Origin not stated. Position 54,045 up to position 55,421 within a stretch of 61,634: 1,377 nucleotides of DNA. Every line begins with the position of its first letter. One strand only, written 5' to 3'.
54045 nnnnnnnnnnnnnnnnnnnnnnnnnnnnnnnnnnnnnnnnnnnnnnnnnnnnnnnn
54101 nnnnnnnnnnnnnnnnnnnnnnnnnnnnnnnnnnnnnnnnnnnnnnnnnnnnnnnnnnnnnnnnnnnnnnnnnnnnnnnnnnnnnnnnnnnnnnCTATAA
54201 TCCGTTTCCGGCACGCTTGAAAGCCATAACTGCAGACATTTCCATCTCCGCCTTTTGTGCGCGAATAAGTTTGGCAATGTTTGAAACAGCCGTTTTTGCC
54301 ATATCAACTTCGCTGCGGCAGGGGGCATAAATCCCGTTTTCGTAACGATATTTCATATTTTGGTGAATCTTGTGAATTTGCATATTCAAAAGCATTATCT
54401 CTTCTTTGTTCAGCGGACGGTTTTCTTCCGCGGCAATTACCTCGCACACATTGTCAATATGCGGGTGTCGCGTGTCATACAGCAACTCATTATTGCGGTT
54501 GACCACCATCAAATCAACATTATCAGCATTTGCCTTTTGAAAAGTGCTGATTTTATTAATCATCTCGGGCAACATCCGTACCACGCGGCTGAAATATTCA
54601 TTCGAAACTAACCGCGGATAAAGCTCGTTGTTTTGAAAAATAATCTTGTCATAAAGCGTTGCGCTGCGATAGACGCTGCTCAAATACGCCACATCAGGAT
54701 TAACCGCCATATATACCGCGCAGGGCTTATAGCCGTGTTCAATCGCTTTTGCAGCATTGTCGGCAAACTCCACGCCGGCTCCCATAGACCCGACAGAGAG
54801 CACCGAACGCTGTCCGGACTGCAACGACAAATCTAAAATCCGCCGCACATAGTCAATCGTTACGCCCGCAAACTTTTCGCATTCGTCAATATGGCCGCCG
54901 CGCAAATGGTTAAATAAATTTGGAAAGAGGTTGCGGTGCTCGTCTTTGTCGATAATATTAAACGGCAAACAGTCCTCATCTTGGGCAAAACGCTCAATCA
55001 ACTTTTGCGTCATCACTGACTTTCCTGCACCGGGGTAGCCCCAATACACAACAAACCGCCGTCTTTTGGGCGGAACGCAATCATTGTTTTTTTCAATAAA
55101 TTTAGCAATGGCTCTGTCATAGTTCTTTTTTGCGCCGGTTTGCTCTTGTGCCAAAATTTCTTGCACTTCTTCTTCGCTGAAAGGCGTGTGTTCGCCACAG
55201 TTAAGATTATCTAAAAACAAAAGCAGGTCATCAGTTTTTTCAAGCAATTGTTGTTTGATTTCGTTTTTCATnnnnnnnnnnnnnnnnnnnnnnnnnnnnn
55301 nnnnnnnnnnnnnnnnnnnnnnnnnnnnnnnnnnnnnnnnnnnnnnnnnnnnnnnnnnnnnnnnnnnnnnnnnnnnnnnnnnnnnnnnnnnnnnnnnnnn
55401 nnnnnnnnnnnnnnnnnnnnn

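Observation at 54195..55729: Translationally coupled HAD 5'-nucleotidase + zeta-toxin-like kinase: possible kinase/phosphatase toxin-antidote or nucleotide-targeting module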

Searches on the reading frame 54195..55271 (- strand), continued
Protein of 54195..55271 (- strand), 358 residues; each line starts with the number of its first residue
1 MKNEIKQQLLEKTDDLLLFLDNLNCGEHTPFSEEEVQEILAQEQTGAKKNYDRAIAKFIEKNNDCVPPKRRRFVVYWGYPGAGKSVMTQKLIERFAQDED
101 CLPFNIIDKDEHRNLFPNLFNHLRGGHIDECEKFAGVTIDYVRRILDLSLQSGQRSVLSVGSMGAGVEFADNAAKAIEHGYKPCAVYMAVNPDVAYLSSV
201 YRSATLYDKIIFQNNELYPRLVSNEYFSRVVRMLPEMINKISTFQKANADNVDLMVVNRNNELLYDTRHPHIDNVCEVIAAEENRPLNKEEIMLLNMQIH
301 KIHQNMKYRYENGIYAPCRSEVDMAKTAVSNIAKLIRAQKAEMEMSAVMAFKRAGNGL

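Call 61: search_protein_families(library=phrogs, proteins=[window:54195-55271:-], max_evalue=0.001)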
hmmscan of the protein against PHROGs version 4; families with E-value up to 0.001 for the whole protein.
window:54195-55271:- (358 aa): 0 families

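Call 63: search_protein_representatives(alignment_id=A2)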
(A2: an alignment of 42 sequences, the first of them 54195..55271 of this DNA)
Query: 42 sequences, 360 profile positions. Proteins with E-value up to 0.001 (for the whole library): 89; up to 1e-10: 17; up to 1e-30: 10. The best 89 are listed.
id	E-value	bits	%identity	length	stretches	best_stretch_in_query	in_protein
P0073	1.7e-163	560.0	-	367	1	6-351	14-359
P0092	1.5e-156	537.2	-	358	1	5-345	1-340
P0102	1.4e-111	389.3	-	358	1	1-357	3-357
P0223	1.9e-90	319.7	-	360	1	20-341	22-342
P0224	1.9e-90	319.7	-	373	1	7-343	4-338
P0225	5.4e-55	203.1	-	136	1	163-270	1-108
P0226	2.5e-38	148.3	-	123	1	237-348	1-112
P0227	3.2e-38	148.0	-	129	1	237-352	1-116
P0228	5.8e-33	130.6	-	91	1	145-215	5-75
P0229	9.7e-31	123.3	-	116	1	241-341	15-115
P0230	6.4e-30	120.6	-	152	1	222-350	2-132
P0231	1.2e-14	70.4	-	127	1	1-74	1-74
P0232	4.6e-13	65.2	-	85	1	1-68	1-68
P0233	2.4e-12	62.8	-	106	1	1-67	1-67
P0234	4.0e-12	62.1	-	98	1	1-65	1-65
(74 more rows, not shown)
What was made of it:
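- Tried and rejected: The exhaustive search shows a gap from 320 bits to 61 bits between full-length family members and canonical zeta toxins (call 63).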

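Call 64: find_encoding_contigs(protein=P0223, flank=6000, max_places=3)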
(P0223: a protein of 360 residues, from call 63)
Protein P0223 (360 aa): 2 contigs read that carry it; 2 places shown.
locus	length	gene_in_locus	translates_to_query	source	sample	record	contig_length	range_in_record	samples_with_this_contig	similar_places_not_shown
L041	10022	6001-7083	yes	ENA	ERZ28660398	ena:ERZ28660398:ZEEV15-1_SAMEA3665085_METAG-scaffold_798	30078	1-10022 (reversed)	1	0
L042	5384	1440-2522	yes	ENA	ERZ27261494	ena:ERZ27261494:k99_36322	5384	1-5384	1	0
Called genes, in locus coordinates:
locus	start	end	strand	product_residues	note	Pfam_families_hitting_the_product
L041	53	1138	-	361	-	PF01168:Ala_racemase_N, PF00842:Ala_racemase_C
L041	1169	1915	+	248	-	PF01026:TatD_DNase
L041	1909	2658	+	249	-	PF00899:ThiF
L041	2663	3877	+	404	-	PF01926:MMR_HSR1, PF18128:HydF_dimer, PF18133:HydF_tetramer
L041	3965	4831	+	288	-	PF00702:Hydrolase, PF13242:Hydrolase_like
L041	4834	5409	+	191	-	-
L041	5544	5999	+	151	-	PF06941:NT5C (faint)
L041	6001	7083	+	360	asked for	PF06414:Zeta_toxin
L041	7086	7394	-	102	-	-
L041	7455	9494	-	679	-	PF13401:AAA_22 (faint), PF13191:AAA_16 (faint), PF25201:nSTAND6 (faint), PF00004:AAA, PF00910:RNA_helicase (faint), PF07728:AAA_5 (faint), PF13207:AAA_17 (faint), PF00004:AAA, +2 more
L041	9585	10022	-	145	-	?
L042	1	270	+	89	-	?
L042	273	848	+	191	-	-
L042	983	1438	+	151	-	PF06941:NT5C (faint)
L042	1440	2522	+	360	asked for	PF06414:Zeta_toxin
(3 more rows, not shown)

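Call 65: find_encoding_contigs(protein=P0224, flank=6000, max_places=3)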
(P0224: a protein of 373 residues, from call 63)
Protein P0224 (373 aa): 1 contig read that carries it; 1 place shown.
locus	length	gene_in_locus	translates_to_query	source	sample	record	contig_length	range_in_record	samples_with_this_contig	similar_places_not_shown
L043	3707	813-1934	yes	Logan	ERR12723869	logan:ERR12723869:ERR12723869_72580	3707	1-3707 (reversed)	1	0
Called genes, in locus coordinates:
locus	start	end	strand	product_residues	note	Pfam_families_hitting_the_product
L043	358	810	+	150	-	PF06941:NT5C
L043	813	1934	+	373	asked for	PF06414:Zeta_toxin, PF25201:nSTAND6 (faint)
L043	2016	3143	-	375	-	PF13433:Peripla_BP_5 (faint), PF13458:Peripla_BP_6, PF01094:ANF_receptor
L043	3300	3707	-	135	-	?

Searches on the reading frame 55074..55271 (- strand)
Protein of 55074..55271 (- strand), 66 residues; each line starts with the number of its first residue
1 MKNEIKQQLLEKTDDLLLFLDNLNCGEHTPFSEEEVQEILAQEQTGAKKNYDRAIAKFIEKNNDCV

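Call 70: search_solved_structures(query=A4, max_evalue=10, show_alignments=2)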
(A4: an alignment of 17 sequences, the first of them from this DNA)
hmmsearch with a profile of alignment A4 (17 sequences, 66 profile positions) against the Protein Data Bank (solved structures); distinct sequences matched with E-value up to 10: 12.
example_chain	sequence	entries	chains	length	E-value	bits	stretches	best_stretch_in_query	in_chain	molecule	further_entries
3cmu_A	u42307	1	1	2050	0.0022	21.3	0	10-36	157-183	Protein recA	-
3cmt_A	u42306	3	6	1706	0.012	19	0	10-36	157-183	Protein recA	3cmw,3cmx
3f41_A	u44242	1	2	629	0.073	16.4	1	20-42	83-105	Phytase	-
4wu3_A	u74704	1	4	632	0.073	16.4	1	20-42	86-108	MYO-INOSITOL PHOSPHOHYDROLASE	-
3cmv_A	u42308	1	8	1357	0.076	16.4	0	10-36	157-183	Protein recA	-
4kbq_D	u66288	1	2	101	0.15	15.4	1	2-33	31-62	Heat shock cognate 71 kDa protein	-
1ud0_A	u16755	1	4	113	0.29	14.5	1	2-33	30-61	70 kDa heat-shock-like protein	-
7tec_A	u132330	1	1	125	0.59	13.5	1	23-47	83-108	HTH-type transcriptional regulator GlnR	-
8aim_B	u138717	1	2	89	0.74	13.2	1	22-38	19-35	Uracil-DNA glycosylase inhibitor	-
8ump_A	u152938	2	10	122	0.88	13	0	45-60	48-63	T33-ml35-redesigned-TPR-domain-fold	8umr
7c5x_A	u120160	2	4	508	4.4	10.7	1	33-57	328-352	iota-carbonic anhydrase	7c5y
1vlp_A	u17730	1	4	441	7.3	10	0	22-37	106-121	nicotinate phosphoribosyltransferase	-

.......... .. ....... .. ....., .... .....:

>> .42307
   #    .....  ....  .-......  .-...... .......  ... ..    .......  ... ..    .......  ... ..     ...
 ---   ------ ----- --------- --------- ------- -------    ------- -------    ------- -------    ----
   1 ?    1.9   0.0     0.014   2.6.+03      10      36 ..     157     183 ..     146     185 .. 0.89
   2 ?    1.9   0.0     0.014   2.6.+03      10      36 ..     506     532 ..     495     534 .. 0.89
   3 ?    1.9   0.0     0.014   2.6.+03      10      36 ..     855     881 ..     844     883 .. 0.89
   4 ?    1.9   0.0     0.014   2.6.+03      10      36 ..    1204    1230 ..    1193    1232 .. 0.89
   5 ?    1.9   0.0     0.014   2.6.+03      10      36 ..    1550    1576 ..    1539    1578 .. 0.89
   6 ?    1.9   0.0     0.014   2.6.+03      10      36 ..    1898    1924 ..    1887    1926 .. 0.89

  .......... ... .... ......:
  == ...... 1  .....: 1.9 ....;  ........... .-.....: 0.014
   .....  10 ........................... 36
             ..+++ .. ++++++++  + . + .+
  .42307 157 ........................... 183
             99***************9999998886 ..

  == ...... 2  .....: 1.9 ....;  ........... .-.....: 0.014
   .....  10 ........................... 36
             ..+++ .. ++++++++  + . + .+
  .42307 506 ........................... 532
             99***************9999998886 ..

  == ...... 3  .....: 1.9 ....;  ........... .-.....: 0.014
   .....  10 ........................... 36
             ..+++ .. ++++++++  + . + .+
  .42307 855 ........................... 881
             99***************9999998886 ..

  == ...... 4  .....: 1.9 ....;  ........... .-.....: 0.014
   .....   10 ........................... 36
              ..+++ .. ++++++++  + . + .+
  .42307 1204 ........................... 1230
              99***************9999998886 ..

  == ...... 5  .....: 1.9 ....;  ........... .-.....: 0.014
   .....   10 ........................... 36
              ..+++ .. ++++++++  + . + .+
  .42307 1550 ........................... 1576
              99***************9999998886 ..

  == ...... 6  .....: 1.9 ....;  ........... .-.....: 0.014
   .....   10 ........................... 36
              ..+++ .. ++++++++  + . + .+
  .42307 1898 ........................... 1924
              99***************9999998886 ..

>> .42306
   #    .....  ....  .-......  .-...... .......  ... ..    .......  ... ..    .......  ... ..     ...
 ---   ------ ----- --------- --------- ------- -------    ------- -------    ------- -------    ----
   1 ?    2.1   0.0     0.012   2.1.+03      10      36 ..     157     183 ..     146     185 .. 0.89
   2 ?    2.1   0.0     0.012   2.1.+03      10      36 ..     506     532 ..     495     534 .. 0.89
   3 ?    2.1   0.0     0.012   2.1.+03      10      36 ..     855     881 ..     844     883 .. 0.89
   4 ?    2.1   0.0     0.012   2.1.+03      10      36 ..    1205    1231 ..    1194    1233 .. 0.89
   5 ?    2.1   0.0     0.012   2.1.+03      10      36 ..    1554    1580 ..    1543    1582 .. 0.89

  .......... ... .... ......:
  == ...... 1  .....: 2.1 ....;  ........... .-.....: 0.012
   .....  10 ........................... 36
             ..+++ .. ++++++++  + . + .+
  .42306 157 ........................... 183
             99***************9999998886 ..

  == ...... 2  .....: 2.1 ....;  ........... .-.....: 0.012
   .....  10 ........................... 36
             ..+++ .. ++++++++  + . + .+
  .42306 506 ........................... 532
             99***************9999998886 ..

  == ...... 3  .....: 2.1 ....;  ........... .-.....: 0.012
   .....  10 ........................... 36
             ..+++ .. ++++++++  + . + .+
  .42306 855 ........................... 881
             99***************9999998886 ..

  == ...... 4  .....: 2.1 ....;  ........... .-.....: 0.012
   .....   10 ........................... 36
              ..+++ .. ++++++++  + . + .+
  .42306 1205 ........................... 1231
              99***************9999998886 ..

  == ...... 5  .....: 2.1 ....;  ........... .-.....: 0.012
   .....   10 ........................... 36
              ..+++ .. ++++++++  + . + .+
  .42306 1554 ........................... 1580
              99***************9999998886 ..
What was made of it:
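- On Canonical epsilon/zeta (PezAT) UNAG-kinase toxin-antitoxin system: The kinase N-terminal 66-residue profile finds no epsilon/PezA in the PDB (call 70).
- Checked: The kinase N-terminal 66 residues match no epsilon/PezA structure (call 70).
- Tried and rejected: The profile of residues 1-66 finds nothing relevant in the PDB (call 70).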
